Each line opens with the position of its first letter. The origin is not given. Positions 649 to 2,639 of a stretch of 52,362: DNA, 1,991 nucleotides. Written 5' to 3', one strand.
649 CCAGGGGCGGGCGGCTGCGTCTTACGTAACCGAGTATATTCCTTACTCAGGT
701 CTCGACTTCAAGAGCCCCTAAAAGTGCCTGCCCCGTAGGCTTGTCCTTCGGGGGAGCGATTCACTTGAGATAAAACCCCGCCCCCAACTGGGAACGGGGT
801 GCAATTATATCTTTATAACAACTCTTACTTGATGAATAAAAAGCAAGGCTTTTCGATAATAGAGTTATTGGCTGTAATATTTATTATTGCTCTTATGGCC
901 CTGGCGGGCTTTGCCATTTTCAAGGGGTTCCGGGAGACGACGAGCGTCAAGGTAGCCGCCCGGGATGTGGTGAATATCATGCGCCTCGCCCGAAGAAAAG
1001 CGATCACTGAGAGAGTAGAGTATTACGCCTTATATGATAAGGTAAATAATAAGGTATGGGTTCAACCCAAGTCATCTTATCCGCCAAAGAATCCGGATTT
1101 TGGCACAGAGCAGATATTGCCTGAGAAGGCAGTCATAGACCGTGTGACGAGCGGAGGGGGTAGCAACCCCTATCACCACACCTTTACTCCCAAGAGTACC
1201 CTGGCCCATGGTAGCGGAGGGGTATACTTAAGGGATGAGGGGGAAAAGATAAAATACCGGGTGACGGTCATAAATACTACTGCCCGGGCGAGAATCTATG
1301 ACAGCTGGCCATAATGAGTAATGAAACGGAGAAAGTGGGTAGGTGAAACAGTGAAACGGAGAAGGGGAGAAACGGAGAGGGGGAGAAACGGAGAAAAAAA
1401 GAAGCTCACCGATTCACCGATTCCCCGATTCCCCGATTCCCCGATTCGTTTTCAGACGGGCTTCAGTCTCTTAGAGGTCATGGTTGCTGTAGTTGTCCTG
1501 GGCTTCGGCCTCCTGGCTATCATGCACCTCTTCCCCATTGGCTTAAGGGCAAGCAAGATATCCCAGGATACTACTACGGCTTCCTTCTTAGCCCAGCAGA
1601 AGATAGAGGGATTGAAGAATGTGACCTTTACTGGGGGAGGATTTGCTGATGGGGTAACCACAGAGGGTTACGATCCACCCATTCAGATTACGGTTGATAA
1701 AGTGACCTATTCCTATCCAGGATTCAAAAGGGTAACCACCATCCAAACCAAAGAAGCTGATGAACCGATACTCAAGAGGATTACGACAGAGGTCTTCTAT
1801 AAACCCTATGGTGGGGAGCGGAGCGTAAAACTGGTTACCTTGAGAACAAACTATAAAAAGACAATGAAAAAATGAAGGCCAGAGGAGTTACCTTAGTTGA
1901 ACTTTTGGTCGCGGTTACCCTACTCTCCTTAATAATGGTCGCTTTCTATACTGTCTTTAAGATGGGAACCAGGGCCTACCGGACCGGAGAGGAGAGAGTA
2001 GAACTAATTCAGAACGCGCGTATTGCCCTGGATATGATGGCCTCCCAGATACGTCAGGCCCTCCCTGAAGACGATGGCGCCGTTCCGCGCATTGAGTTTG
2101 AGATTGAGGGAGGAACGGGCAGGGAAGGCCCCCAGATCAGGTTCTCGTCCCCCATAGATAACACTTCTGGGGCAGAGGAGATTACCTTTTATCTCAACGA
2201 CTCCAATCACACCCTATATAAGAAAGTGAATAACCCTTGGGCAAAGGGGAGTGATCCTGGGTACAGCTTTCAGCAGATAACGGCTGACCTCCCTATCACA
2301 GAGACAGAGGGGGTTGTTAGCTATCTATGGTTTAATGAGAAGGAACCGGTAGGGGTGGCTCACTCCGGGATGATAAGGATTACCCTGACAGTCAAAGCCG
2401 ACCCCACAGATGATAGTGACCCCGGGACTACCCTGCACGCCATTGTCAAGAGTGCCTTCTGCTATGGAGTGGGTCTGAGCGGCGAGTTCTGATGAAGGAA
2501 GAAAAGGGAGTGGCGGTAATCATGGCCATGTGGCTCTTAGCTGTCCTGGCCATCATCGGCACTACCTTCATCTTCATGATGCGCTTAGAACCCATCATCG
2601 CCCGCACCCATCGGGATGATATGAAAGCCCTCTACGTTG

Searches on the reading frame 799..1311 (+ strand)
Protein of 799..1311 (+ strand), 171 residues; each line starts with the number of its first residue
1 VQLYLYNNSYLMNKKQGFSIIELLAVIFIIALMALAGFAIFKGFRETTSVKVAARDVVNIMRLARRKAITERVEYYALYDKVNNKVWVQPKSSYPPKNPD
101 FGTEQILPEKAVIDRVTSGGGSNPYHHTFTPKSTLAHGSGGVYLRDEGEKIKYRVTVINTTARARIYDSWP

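Call 76: search_protein_families(library=pfam, proteins=[window:799-1311:+], max_evalue=0.0001)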
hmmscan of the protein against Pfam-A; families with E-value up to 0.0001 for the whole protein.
window:799-1311:+ (171 aa): 1 family
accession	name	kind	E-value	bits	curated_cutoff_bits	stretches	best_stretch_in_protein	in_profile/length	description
PF07963.17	N_methyl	-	2.6e-06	27.2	21.2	1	12-37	1-26/27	Prokaryotic N-terminal methylation motif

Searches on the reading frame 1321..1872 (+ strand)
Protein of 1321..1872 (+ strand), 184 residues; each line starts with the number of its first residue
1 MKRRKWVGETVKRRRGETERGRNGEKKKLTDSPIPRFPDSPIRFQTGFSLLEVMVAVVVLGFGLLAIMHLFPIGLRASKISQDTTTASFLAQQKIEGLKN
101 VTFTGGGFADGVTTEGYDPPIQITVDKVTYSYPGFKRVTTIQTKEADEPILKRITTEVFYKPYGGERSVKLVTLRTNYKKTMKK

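Call 76: search_protein_families(library=pfam, proteins=[window:1321-1872:+], max_evalue=0.0001)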
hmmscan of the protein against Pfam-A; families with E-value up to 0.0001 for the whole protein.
window:1321-1872:+ (184 aa): 1 family
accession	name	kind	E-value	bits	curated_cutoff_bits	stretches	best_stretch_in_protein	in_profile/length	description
PF07963.17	N_methyl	-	8.1e-06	25.6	21.2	1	44-67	3-26/27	Prokaryotic N-terminal methylation motif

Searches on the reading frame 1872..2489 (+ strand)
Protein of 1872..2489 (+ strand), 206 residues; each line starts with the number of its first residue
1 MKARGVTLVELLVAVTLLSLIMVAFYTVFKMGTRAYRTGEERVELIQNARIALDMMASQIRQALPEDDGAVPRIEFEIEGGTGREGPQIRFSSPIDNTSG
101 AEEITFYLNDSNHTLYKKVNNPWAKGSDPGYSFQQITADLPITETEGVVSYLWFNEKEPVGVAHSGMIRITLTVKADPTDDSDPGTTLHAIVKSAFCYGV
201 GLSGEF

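Call 76: search_protein_families(library=pfam, proteins=[window:1872-2489:+], max_evalue=0.0001)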
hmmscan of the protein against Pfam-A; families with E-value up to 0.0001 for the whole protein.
window:1872-2489:+ (206 aa): 1 family
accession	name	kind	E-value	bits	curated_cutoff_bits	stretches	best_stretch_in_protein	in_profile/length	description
PF07963.17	N_methyl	-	3.6e-06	26.8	21.2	1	2-26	3-27/27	Prokaryotic N-terminal methylation motif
